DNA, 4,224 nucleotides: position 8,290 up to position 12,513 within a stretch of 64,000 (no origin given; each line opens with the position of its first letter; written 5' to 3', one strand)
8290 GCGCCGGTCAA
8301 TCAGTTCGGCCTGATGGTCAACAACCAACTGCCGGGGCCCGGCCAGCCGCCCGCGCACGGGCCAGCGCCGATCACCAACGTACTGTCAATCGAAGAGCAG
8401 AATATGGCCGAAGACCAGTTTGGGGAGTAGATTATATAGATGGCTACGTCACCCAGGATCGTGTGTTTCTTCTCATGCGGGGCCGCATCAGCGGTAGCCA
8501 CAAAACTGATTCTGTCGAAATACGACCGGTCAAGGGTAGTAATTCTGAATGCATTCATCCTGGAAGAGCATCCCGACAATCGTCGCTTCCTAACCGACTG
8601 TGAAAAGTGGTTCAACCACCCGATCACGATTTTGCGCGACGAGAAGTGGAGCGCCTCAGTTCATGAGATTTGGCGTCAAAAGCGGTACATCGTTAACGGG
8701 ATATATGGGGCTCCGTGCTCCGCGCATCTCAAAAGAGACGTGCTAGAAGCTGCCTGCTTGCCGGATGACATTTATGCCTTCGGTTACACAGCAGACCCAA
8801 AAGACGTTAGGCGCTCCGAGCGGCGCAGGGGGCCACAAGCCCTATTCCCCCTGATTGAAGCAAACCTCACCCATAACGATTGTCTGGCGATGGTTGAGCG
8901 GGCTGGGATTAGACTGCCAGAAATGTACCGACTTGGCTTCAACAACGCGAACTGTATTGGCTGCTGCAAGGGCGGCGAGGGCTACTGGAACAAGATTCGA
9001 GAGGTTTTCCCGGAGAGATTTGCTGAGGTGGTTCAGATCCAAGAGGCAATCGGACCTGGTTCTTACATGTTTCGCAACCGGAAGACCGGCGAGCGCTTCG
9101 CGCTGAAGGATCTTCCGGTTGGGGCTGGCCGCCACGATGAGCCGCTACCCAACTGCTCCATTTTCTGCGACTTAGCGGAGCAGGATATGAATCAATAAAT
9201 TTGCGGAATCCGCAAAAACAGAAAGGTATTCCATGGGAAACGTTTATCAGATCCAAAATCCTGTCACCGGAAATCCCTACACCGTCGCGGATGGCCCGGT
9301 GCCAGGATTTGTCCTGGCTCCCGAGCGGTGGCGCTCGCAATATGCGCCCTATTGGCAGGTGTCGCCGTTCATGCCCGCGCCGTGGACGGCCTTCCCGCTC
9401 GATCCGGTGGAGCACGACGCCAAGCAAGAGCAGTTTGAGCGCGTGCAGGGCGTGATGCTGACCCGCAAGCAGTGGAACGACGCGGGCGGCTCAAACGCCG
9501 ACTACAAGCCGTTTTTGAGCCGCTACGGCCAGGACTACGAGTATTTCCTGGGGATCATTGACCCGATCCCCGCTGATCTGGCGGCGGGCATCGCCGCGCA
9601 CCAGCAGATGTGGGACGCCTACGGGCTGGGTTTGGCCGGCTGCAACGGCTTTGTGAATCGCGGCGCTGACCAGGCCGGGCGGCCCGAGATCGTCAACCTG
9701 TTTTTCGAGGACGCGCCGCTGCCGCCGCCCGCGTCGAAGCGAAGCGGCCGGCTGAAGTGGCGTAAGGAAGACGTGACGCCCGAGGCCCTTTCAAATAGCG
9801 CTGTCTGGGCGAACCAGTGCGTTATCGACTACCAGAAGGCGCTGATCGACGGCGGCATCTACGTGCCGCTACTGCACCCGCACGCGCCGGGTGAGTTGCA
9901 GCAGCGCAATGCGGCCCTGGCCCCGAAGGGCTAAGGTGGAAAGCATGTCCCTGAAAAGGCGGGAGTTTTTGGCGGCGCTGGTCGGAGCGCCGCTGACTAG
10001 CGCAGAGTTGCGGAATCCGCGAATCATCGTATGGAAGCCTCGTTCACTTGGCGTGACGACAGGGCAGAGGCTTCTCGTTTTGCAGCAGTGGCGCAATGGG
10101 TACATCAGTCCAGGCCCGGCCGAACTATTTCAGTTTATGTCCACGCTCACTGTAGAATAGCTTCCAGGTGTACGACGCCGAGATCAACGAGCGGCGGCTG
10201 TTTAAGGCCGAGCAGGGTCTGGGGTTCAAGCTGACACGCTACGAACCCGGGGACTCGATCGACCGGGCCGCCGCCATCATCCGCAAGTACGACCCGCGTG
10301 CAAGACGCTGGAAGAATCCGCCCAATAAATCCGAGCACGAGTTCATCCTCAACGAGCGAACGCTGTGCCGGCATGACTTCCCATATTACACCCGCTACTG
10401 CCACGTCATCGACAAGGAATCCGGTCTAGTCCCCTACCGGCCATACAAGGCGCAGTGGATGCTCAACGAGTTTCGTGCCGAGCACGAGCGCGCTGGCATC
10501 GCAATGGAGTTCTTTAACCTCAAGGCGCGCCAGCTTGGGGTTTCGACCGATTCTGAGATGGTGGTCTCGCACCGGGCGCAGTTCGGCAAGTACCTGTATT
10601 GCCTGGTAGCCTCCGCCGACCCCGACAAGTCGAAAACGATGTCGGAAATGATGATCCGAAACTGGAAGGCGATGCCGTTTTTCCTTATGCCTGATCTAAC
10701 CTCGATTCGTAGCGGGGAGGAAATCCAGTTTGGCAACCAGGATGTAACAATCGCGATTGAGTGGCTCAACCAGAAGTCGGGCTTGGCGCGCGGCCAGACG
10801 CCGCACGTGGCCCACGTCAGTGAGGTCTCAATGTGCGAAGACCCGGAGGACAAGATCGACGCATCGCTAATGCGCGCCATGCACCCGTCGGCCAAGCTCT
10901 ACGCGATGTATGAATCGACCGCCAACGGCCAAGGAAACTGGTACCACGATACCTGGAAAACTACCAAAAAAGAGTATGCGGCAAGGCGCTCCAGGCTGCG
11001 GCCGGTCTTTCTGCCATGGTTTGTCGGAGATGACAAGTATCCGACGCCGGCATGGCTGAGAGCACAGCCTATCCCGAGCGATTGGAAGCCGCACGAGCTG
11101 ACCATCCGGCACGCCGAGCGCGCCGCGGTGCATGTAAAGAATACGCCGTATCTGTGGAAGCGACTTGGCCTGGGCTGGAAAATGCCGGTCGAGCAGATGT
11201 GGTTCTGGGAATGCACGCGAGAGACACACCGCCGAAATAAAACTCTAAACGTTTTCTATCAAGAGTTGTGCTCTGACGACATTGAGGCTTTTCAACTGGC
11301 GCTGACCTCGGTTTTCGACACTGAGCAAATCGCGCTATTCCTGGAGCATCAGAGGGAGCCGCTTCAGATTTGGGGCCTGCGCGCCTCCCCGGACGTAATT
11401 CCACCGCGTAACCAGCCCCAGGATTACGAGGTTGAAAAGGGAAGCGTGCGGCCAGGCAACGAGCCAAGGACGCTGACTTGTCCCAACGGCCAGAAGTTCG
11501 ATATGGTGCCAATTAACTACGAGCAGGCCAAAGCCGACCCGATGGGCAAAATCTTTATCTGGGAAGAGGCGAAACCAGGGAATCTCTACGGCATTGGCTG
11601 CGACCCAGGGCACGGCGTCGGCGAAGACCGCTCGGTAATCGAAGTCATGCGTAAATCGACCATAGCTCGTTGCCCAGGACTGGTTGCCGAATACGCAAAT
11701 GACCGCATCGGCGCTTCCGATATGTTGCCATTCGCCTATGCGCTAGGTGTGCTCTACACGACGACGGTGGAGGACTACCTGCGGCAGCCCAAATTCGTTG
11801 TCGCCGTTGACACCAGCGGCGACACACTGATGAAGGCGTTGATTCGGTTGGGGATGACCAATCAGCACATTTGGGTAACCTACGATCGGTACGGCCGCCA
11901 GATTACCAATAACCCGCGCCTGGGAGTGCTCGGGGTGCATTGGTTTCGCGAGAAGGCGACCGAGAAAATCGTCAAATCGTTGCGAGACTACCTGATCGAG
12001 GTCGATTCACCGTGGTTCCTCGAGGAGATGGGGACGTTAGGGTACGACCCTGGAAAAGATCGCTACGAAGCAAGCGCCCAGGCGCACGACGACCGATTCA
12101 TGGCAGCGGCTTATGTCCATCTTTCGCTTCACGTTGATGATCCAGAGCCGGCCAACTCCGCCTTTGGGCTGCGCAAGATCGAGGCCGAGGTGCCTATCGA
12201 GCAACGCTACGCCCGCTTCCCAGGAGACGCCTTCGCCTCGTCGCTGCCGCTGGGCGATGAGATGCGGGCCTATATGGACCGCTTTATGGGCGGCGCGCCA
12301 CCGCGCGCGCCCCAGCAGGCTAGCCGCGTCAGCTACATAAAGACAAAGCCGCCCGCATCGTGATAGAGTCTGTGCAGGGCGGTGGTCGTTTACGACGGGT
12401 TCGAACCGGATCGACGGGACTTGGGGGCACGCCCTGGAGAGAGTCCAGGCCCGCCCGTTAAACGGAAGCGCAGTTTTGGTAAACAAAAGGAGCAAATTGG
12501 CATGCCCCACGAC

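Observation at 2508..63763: Genome-wide 15-19 bp palindrome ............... in about 20 copies across both transcription blocks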

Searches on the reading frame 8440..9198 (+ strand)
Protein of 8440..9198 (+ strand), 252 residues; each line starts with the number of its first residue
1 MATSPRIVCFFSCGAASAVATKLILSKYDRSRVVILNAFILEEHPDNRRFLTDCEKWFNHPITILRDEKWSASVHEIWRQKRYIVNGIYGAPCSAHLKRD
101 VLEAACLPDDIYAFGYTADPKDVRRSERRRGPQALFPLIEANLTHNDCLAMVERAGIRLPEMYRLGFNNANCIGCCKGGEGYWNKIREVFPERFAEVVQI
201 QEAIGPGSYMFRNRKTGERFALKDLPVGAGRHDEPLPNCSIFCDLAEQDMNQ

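Call 9: search_protein_families(library=pfam, proteins=[window:8440-9198:+], max_evalue=0.001)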
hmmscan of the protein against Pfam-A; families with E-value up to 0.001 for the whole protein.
window:8440-9198:+ (252 aa): 0 families

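Call 89: search_protein_families(library=phrogs, proteins=[window:8440-9198:+], max_evalue=0.001)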
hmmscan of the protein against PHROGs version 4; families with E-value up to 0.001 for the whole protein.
window:8440-9198:+ (252 aa): 1 family
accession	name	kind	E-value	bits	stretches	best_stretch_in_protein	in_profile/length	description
phrog_424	-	moron, auxiliary metabolic gene and host takeover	3.3e-46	159.2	1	3-248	159-419/460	phosphoadenosine phosphosulfate reductase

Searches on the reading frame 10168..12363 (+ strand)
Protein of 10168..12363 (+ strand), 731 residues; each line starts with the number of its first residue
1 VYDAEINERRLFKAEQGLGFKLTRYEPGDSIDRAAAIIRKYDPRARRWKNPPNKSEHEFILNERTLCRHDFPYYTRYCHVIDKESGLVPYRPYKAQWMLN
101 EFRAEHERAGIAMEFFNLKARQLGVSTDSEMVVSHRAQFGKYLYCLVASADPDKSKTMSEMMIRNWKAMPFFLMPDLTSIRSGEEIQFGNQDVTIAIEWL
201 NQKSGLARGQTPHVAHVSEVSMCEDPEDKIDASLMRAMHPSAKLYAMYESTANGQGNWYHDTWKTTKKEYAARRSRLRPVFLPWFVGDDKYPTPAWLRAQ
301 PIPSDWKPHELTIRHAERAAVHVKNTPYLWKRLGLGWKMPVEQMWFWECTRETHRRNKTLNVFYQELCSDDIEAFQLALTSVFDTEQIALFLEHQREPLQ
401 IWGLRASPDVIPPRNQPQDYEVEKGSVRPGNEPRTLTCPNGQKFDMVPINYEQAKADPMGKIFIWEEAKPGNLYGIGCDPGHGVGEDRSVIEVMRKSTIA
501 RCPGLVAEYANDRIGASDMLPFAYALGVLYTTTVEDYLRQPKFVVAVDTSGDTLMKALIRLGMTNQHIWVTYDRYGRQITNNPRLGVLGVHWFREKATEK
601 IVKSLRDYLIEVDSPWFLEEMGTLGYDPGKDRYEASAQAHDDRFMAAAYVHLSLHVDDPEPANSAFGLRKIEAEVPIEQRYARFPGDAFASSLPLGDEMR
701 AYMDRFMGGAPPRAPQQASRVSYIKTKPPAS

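Call 8: search_protein_families(library=phrogs, proteins=[window:10168-12363:+], max_evalue=0.00001)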
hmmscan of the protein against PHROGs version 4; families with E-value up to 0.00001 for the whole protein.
window:10168-12363:+ (731 aa): 0 families

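Call 10: search_protein_families(library=pfam, proteins=[window:10168-12363:+], max_evalue=0.001)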
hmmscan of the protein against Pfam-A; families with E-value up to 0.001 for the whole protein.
window:10168-12363:+ (731 aa): 0 families
